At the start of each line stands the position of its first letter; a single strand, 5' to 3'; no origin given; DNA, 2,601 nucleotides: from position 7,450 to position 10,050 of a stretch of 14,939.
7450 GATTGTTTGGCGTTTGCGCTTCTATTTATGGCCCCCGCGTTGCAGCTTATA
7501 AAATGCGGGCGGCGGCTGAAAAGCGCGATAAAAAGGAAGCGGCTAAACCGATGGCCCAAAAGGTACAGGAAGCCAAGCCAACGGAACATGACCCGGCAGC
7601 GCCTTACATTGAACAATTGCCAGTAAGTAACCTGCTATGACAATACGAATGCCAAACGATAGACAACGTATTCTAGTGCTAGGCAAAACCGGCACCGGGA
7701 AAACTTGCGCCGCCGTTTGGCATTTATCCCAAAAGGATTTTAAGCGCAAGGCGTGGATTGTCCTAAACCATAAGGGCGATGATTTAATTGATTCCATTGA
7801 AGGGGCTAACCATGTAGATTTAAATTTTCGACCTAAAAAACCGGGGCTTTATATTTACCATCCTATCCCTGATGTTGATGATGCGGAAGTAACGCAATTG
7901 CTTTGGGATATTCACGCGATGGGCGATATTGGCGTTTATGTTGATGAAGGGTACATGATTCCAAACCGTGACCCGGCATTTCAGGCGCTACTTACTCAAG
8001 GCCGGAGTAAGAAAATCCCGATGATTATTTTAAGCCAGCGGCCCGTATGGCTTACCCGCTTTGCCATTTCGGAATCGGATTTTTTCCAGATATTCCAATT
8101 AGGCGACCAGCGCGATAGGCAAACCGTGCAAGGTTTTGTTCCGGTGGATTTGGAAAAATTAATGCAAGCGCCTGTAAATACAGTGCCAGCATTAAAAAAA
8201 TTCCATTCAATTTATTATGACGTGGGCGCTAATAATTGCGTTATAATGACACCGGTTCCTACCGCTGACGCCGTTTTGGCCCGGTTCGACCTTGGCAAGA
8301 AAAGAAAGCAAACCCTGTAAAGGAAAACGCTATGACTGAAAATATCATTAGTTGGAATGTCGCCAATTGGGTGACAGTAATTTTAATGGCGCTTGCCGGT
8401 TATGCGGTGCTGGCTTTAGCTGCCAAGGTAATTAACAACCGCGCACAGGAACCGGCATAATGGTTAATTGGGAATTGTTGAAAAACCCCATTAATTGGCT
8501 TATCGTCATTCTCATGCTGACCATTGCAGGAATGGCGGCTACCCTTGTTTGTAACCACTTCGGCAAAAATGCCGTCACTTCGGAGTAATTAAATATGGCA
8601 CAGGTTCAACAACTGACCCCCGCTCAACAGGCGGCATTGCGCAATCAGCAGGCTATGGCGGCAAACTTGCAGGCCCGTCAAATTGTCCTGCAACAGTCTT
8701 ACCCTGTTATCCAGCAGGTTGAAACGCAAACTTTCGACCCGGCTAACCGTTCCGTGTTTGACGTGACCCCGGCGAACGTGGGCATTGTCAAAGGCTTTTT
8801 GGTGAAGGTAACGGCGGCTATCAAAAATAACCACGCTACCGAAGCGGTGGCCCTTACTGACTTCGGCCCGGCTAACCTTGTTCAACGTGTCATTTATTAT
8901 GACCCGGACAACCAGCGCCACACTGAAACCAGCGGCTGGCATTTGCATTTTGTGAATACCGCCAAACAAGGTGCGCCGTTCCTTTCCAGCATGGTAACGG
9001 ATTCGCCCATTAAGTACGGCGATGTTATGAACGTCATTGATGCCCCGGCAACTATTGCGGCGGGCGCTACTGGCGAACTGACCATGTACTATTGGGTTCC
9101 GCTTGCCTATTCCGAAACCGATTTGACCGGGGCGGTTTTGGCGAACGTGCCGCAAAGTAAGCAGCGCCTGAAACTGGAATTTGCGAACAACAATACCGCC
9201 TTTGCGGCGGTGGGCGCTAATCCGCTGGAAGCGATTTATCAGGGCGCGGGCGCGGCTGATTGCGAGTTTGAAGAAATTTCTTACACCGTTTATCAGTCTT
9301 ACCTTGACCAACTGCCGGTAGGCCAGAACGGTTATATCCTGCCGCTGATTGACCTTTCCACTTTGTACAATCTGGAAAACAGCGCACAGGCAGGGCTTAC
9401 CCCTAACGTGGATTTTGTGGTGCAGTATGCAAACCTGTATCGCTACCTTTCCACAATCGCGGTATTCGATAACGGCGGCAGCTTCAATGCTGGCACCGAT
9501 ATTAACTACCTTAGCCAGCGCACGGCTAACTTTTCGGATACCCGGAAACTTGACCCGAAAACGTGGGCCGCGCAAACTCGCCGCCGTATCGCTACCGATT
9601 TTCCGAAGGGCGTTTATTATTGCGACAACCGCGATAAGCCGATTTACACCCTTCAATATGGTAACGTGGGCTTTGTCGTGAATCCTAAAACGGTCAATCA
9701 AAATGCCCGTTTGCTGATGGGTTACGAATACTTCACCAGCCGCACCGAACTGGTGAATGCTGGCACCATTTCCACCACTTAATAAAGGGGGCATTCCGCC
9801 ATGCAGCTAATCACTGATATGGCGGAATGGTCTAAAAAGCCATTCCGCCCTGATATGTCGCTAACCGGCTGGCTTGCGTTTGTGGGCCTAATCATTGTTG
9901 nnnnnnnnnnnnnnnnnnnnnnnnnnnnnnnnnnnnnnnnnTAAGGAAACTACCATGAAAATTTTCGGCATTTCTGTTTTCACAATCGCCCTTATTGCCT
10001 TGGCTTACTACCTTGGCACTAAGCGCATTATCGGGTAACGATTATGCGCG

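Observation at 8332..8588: Two equal-length 42-aa membrane ORFs in tandem after the packaging ATPase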

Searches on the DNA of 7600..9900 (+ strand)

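Call 3: search_dna_similar(query=window:7600-9900:+, collection=phages, mode=near, max_rows=60)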
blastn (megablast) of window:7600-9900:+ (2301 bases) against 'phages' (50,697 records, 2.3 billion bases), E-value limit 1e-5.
Records with a match: 75; places in all: 75; records where one place covers at least 80% of the query: 75.
Best place of each record, by identity: >=99% 25; 95-99% 44; 90-95% 6.
By first word of the organism name: Enterobacteria 60; Salmonella 11; Burkholderia 2; Pseudomonas 1; Erwinia 1.
By host as written in the record: Salmonella enterica serovar Typhimurium LT2 - pKJK5 50; Salmonella enterica subsp. enterica serovar Typhimurium BAA-2828 (MHM112) 11; - 9; Burkholderia contaminans 5080 1; Pseudomonas putida KT2440 1; Erwinia amylovora KT-1 1; Pseudomonas putida KT2440 - pKJK5 1; Burkholderia cepacia 1.
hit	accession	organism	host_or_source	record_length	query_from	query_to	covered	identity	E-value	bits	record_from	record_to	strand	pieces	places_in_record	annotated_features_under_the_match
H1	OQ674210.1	Burkholderia phage vB_Bco-CSP1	Burkholderia contaminans 5080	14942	1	2301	100%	99.6%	0e+0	4194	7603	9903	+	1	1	major capsid protein | DNA packaging ATPase | hypothetical protein | DNA packaging protein (x2) | assembly protein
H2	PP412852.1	Enterobacteria phage PRDplum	Salmonella enterica serovar Typhimurium ...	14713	1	2301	100%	99.6%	0e+0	4194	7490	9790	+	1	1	major capsid protein | DNA packaging ATPase | hypothetical protein | vertex membrane protein (x2) | assembly protein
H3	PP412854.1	Enterobacteria phage PRDroyal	Salmonella enterica serovar Typhimurium ...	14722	1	2301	100%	99.5%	0e+0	4189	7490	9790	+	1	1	major capsid protein | DNA packaging ATPase | hypothetical protein | vertex membrane protein (x2) | assembly protein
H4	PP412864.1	Enterobacteria phage PRDvermilion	Salmonella enterica serovar Typhimurium ...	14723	1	2300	100%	99.5%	0e+0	4181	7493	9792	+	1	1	major capsid protein | DNA packaging ATPase | hypothetical protein | vertex membrane protein (x2) | assembly protein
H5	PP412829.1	Enterobacteria phage PRDcochinilla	Salmonella enterica serovar Typhimurium ...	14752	1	2301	100%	99.4%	0e+0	4172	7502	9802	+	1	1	major capsid protein | DNA packaging ATPase | hypothetical protein | vertex membrane protein (x2) | assembly protein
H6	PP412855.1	Enterobacteria phage PRDruby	Salmonella enterica serovar Typhimurium ...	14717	1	2301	100%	99.4%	0e+0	4172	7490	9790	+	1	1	major capsid protein | DNA packaging ATPase | hypothetical protein | vertex membrane protein (x2) | assembly protein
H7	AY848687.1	Enterobacteria phage PR5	-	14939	1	2301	100%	99.3%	0e+0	4161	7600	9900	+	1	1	III: major capsid protein | IX: DNA packaging ATPase | ORFi: hypothetical protein | XX: DNA packaging | XXII: DNA packaging | and 1 other names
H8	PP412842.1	Enterobacteria phage PRDmamacita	Salmonella enterica serovar Typhimurium ...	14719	1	2301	100%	99.3%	0e+0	4161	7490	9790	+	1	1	major capsid protein | DNA packaging ATPase | hypothetical protein | vertex membrane protein (x2) | assembly protein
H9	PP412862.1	Enterobacteria phage PRDteal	Salmonella enterica serovar Typhimurium ...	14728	1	2301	100%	99.3%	0e+0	4161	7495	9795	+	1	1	major capsid protein | DNA packaging ATPase | hypothetical protein | vertex membrane protein (x2) | assembly protein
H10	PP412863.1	Enterobacteria phage PRDturquoise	Salmonella enterica serovar Typhimurium ...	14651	1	2301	100%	99.3%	0e+0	4161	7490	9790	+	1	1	major capsid protein | DNA packaging ATPase | hypothetical protein | vertex membrane protein (x2) | assembly protein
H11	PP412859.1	Enterobacteria phage PRDshaddybee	Salmonella enterica serovar Typhimurium ...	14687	1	2301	100%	99.3%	0e+0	4156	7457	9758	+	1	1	major capsid protein | DNA packaging ATPase | hypothetical protein | vertex membrane protein (x2) | assembly protein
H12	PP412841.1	Enterobacteria phage PRDmahogany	Salmonella enterica serovar Typhimurium ...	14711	1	2301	100%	99.3%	0e+0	4156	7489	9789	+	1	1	major capsid protein | DNA packaging ATPase | hypothetical protein | vertex membrane protein (x2) | assembly protein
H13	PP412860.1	Enterobacteria phage PRDskutterchuck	Salmonella enterica serovar Typhimurium ...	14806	1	2301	100%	99.2%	0e+0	4150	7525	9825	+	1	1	major capsid protein | DNA packaging ATPase | hypothetical protein | vertex membrane protein (x2) | assembly protein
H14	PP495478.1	Salmonella phage PKJ.Sj.20.2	Salmonella enterica subsp. enterica ...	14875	1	2301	100%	99.2%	0e+0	4150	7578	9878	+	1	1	major capsid protein | DNA packaging ATPase | hypothetical protein (x2) | DNA packaging protein (x2) | assembly protein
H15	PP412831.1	Enterobacteria phage PRDemerald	Salmonella enterica serovar Typhimurium ...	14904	1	2301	100%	99.1%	0e+0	4139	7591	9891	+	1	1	major capsid protein | DNA packaging ATPase | hypothetical protein | vertex membrane protein (x2) | assembly protein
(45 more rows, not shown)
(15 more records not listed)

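Call 6: get_annotated_region(hit=H1, flank=500)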
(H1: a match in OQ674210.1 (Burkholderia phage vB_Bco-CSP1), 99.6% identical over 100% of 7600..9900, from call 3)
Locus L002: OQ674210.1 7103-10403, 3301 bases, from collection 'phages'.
description: Burkholderia phage vB_Bco-CSP1, complete genome.
organism: Burkholderia phage vB_Bco-CSP1 (NCBI taxid 3038314)
taxonomy: Viruses
host: Burkholderia contaminans 5080; source: pond water; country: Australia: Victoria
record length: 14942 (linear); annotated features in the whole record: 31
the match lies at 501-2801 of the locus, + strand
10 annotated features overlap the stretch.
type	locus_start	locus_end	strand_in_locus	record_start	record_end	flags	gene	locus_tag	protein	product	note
CDS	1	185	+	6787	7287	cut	-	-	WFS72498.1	DNA packaging efficiency factor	-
CDS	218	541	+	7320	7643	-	-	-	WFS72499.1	assembly protein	-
CDS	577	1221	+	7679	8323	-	-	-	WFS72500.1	DNA packaging ATPase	-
CDS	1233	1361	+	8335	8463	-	-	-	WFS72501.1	hypothetical protein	-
CDS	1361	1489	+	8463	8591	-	-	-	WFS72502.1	DNA packaging protein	-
CDS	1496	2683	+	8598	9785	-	-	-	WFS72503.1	major capsid protein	-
CDS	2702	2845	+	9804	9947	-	-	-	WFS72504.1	DNA packaging protein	-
CDS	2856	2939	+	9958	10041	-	-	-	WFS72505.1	hypothetical protein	-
CDS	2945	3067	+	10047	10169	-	-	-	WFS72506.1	hypothetical protein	-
CDS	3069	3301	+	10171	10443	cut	-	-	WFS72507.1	DNA delivery protein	-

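Call 7: get_annotated_region(hit=H2, flank=500)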
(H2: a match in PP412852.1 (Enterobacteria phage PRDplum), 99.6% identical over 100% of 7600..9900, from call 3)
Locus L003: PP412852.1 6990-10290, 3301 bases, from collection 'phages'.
description: Enterobacteria phage PRDplum, complete genome.
organism: Enterobacteria phage PRDplum (NCBI taxid 3127616)
taxonomy: Viruses; Varidnaviria; Bamfordvirae; Preplasmiviricota; Tectiliviricetes; Kalamavirales; Tectiviridae; Alphatectivirus
host: Salmonella enterica serovar Typhimurium LT2 - pKJK5; source: -; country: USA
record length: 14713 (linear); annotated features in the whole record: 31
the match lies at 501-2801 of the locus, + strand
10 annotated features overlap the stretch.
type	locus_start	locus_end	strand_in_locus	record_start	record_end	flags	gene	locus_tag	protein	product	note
CDS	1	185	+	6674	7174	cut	-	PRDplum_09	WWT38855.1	packaging efficiency factor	P6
CDS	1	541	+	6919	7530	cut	-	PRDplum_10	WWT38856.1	assembly protein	P10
CDS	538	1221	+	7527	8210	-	-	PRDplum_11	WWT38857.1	DNA packaging ATPase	P9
CDS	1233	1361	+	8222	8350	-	-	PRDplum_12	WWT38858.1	hypothetical protein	-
CDS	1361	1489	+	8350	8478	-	-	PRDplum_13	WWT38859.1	vertex membrane protein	P20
CDS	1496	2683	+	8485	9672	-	-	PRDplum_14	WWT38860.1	major capsid protein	P3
CDS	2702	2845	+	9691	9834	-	-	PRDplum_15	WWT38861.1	vertex membrane protein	P22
CDS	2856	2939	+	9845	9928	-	-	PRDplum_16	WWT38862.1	hypothetical protein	-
CDS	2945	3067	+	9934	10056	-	-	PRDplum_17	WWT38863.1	hypothetical protein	-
CDS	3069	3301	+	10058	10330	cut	-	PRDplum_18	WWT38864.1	tail tube DNA translocation protein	P18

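Call 10: search_dna_similar(query=window:8300-8620:+, collection=phages, mode=distant, max_rows=60, rows=spread)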
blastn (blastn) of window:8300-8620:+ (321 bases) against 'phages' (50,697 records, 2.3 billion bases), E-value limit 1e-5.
Records with a match: 75; places in all: 75; records where one place covers at least 80% of the query: 75.
Best place of each record, by identity: >=99% 54; 95-99% 17; 90-95% 4.
By first word of the organism name: Enterobacteria 60; Salmonella 11; Burkholderia 2; Pseudomonas 1; Erwinia 1.
By host as written in the record: Salmonella enterica serovar Typhimurium LT2 - pKJK5 50; Salmonella enterica subsp. enterica serovar Typhimurium BAA-2828 (MHM112) 11; - 9; Burkholderia contaminans 5080 1; Pseudomonas putida KT2440 1; Pseudomonas putida KT2440 - pKJK5 1; Erwinia amylovora KT-1 1; Burkholderia cepacia 1.
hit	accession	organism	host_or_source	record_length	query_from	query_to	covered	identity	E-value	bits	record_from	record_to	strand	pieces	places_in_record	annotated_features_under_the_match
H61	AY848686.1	Enterobacteria phage PR4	-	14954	1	321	100%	100.0%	1e-163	580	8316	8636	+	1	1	ORFi: hypothetical protein | XX: DNA packaging | III: major capsid protein | IX: DNA packaging ATPase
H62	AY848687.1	Enterobacteria phage PR5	-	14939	1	321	100%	100.0%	1e-163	580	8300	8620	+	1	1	ORFi: hypothetical protein | XX: DNA packaging | III: major capsid protein | IX: DNA packaging ATPase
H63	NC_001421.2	Enterobacteria phage PRD1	-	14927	1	321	100%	100.0%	1e-163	580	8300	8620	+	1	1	ORFi: hypothetical protein | XX: DNA packaging | III: minor head protein | IX: terminase large subunit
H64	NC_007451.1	Enterobacteria phage PR4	-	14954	1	321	100%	100.0%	1e-163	580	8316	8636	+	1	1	ORFi: hypothetical protein | XX: DNA packaging | III: minor head protein | IX: terminase large subunit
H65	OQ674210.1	Burkholderia phage vB_Bco-CSP1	Burkholderia contaminans 5080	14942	1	321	100%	100.0%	1e-163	580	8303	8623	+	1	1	hypothetical protein | DNA packaging protein | major capsid protein | DNA packaging ATPase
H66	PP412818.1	Enterobacteria phage PRDaubergine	Salmonella enterica serovar Typhimurium ...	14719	1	321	100%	100.0%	1e-163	580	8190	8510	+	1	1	hypothetical protein | vertex membrane protein | major capsid protein | DNA packaging ATPase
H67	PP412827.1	Enterobacteria phage PRDcherry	Salmonella enterica serovar Typhimurium ...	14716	1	321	100%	100.0%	1e-163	580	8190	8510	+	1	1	hypothetical protein | vertex membrane protein | major capsid protein | DNA packaging ATPase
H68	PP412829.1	Enterobacteria phage PRDcochinilla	Salmonella enterica serovar Typhimurium ...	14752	1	321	100%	100.0%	1e-163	580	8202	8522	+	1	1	hypothetical protein | vertex membrane protein | major capsid protein | DNA packaging ATPase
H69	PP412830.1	Enterobacteria phage PRDcrimson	Salmonella enterica serovar Typhimurium ...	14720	1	321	100%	100.0%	1e-163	580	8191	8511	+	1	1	hypothetical protein | vertex membrane protein | major capsid protein | DNA packaging ATPase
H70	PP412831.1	Enterobacteria phage PRDemerald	Salmonella enterica serovar Typhimurium ...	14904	1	321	100%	100.0%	1e-163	580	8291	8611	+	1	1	hypothetical protein | vertex membrane protein | major capsid protein | DNA packaging ATPase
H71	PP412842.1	Enterobacteria phage PRDmamacita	Salmonella enterica serovar Typhimurium ...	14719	1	321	100%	100.0%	1e-163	580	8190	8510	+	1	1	hypothetical protein | vertex membrane protein | major capsid protein | DNA packaging ATPase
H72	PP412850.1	Enterobacteria phage PRDpine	Salmonella enterica serovar Typhimurium ...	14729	1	321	100%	100.0%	1e-163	580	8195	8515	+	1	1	hypothetical protein | vertex membrane protein | major capsid protein | DNA packaging ATPase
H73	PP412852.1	Enterobacteria phage PRDplum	Salmonella enterica serovar Typhimurium ...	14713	1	321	100%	100.0%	1e-163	580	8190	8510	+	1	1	hypothetical protein | vertex membrane protein | major capsid protein | DNA packaging ATPase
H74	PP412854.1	Enterobacteria phage PRDroyal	Salmonella enterica serovar Typhimurium ...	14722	1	321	100%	100.0%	1e-163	580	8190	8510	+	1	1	hypothetical protein | vertex membrane protein | major capsid protein | DNA packaging ATPase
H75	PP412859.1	Enterobacteria phage PRDshaddybee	Salmonella enterica serovar Typhimurium ...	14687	1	321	100%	100.0%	1e-163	580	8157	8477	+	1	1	hypothetical protein | vertex membrane protein | major capsid protein | DNA packaging ATPase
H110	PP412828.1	Enterobacteria phage PRDcobalt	Salmonella enterica serovar Typhimurium ...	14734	1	321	100%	98.4%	2e-155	554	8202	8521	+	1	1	hypothetical protein | vertex membrane protein | major capsid protein | DNA packaging ATPase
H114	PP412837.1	Enterobacteria phage PRDindigo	Salmonella enterica serovar Typhimurium ...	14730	1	321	100%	98.1%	3e-154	549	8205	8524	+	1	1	hypothetical protein | vertex membrane protein | major capsid protein | DNA packaging ATPase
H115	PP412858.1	Enterobacteria phage PRDsepia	Salmonella enterica serovar Typhimurium ...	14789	1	321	100%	97.8%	1e-152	545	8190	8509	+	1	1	hypothetical protein | vertex membrane protein | major capsid protein | DNA packaging ATPase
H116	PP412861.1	Enterobacteria phage PRDsky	Salmonella enterica serovar Typhimurium ...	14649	1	321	100%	97.8%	1e-152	545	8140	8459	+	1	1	hypothetical protein | vertex membrane protein | major capsid protein | DNA packaging ATPase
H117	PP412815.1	Enterobacteria phage PRDamber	Salmonella enterica serovar Typhimurium ...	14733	1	321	100%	95.0%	8e-142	508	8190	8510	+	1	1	hypothetical protein | vertex membrane protein | major capsid protein | DNA packaging ATPase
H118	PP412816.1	Enterobacteria phage PRDaquamarine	Salmonella enterica serovar Typhimurium ...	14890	1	321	100%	94.1%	2e-136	490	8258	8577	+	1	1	hypothetical protein | vertex membrane protein | major capsid protein | DNA packaging ATPase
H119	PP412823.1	Enterobacteria phage PRDcanary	Salmonella enterica serovar Typhimurium ...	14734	1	321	100%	94.1%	2e-136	490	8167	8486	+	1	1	hypothetical protein | vertex membrane protein | major capsid protein | DNA packaging ATPase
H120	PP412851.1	Enterobacteria phage PRDpistachio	Salmonella enterica serovar Typhimurium ...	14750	1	321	100%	94.1%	2e-136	490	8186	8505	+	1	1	hypothetical protein | vertex membrane protein | major capsid protein | DNA packaging ATPase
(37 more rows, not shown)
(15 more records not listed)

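Call 11: get_annotated_region(hit=H117, flank=9000)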
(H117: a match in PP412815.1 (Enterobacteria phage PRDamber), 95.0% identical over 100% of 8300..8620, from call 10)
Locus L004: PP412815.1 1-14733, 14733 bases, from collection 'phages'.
description: Enterobacteria phage PRDamber, complete genome.
organism: Enterobacteria phage PRDamber (NCBI taxid 3127580)
taxonomy: Viruses; Varidnaviria; Bamfordvirae; Preplasmiviricota; Tectiliviricetes; Kalamavirales; Tectiviridae
host: Salmonella enterica serovar Typhimurium LT2 - pKJK5; source: -; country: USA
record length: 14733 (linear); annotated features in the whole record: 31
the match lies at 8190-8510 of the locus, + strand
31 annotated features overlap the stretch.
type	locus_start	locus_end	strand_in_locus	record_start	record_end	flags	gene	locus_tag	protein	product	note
CDS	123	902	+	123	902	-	-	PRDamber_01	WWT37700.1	terminal protein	P8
CDS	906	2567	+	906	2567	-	-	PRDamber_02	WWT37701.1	DNA polymerase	P1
CDS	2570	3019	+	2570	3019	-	-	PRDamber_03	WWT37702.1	endolysin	P15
CDS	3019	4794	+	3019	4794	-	-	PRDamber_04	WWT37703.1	receptor binding protein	P2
CDS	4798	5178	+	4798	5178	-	-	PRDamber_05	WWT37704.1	penton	P31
CDS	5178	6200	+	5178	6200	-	-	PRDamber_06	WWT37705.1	spike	P5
CDS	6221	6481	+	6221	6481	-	-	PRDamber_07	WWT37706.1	assembly protein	P17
CDS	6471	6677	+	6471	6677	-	-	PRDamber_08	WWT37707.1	assembly protein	P33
CDS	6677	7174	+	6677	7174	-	-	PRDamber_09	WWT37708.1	packaging efficiency factor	P6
CDS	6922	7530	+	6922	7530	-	-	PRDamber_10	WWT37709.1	assembly protein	P10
CDS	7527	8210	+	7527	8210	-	-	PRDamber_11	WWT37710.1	DNA packaging ATPase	P9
CDS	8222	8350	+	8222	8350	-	-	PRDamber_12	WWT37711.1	hypothetical protein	-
CDS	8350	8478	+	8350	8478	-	-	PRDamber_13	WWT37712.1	vertex membrane protein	P20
CDS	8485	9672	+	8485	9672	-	-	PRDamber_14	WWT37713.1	major capsid protein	P3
CDS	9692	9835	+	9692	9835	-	-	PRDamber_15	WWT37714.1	vertex membrane protein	P22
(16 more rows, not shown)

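Call 12: get_annotated_region(hit=H118, flank=9000)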
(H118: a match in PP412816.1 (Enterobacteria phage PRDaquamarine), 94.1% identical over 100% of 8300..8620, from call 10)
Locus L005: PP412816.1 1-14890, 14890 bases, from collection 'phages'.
description: Enterobacteria phage PRDaquamarine, complete genome.
organism: Enterobacteria phage PRDaquamarine (NCBI taxid 3127581)
taxonomy: Viruses; Varidnaviria; Bamfordvirae; Preplasmiviricota; Tectiliviricetes; Kalamavirales; Tectiviridae
host: Salmonella enterica serovar Typhimurium LT2 - pKJK5; source: -; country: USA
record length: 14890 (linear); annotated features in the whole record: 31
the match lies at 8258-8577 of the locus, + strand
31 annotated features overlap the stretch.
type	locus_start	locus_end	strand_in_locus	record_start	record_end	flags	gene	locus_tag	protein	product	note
CDS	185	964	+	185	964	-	-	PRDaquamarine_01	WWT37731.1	terminal protein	P8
CDS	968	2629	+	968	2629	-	-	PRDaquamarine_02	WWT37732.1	DNA polymerase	P1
CDS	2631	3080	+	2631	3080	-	-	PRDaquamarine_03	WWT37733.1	endolysin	P15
CDS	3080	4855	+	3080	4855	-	-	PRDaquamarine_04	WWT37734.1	receptor binding protein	P2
CDS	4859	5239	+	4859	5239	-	-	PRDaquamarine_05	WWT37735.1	penton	P31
CDS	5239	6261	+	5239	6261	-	-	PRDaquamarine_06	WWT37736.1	spike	P5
CDS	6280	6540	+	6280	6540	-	-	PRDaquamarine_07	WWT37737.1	assembly protein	P17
CDS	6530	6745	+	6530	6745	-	-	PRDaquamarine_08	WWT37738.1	assembly protein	P33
CDS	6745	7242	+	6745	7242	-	-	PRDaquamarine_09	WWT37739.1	packaging efficiency factor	P6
CDS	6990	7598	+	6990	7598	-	-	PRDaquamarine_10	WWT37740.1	assembly protein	P10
CDS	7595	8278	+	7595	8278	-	-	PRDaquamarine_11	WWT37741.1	DNA packaging ATPase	P9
CDS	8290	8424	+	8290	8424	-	-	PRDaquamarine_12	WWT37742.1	hypothetical protein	-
CDS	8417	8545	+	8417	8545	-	-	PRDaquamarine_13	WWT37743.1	vertex membrane protein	P20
CDS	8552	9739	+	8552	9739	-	-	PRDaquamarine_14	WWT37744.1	major capsid protein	P3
CDS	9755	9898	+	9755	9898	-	-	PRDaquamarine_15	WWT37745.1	vertex membrane protein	P22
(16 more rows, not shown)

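Call 13: get_annotated_region(hit=H119, flank=9000)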
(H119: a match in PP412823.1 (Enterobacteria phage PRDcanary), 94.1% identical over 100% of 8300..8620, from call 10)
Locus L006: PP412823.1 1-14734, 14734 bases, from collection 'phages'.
description: Enterobacteria phage PRDcanary, complete genome.
organism: Enterobacteria phage PRDcanary (NCBI taxid 3127588)
taxonomy: Viruses; Varidnaviria; Bamfordvirae; Preplasmiviricota; Tectiliviricetes; Kalamavirales; Tectiviridae
host: Salmonella enterica serovar Typhimurium LT2 - pKJK5; source: -; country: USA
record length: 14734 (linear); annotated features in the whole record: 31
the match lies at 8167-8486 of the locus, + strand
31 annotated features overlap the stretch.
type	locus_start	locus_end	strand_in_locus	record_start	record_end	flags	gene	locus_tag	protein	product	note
CDS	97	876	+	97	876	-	-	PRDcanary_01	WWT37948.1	terminal protein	P8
CDS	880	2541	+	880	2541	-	-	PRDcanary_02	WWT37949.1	DNA polymerase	P1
CDS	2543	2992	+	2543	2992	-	-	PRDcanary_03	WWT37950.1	endolysin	P15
CDS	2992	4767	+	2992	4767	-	-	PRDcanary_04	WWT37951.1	receptor binding protein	P2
CDS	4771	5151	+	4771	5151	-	-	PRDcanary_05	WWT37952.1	penton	P31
CDS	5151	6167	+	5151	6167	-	-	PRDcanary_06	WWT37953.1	spike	P5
CDS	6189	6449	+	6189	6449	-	-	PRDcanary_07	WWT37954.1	assembly protein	P17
CDS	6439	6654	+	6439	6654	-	-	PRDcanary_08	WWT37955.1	assembly protein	P33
CDS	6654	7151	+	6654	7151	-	-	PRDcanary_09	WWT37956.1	packaging efficiency factor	P6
CDS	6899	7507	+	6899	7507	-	-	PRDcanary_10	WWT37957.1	assembly protein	P10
CDS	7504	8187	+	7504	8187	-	-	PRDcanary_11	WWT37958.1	DNA packaging ATPase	P9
CDS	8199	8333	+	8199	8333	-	-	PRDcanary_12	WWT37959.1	hypothetical protein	-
CDS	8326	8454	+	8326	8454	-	-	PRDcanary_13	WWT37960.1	vertex membrane protein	P20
CDS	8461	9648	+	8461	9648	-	-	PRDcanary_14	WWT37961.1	major capsid protein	P3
CDS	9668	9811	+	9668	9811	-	-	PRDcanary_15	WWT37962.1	vertex membrane protein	P22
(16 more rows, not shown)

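Call 14: get_annotated_region(hit=H120, flank=9000)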
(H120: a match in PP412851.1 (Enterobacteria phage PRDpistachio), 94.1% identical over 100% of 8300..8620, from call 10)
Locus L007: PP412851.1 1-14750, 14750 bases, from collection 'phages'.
description: Enterobacteria phage PRDpistachio, complete genome.
organism: Enterobacteria phage PRDpistachio (NCBI taxid 3127615)
taxonomy: Viruses; Varidnaviria; Bamfordvirae; Preplasmiviricota; Tectiliviricetes; Kalamavirales; Tectiviridae
host: Salmonella enterica serovar Typhimurium LT2 - pKJK5; source: -; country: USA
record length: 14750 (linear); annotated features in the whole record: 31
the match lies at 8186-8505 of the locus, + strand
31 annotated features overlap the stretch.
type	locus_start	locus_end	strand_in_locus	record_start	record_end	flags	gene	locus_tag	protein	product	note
CDS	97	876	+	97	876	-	-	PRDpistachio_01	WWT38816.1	terminal protein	P8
CDS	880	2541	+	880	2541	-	-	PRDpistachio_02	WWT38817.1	DNA polymerase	P1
CDS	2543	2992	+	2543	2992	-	-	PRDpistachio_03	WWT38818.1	endolysin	P15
CDS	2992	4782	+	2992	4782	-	-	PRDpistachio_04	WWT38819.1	receptor binding protein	P2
CDS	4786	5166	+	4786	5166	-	-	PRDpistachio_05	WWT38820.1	penton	P31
CDS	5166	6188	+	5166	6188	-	-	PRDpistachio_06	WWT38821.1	spike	P5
CDS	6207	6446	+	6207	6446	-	-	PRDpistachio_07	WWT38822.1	assembly protein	P17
CDS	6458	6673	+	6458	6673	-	-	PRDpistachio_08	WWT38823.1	assembly protein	P33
CDS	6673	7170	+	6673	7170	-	-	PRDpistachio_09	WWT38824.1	packaging efficiency factor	P6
CDS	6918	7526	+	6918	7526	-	-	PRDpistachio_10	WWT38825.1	assembly protein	P10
CDS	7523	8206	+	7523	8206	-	-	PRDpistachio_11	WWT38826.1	DNA packaging ATPase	P9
CDS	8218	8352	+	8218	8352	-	-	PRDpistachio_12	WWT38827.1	hypothetical protein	-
CDS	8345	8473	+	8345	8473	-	-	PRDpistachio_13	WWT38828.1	vertex membrane protein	P20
CDS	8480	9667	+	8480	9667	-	-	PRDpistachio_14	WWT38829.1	major capsid protein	P3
CDS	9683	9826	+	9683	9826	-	-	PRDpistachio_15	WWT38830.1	vertex membrane protein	P22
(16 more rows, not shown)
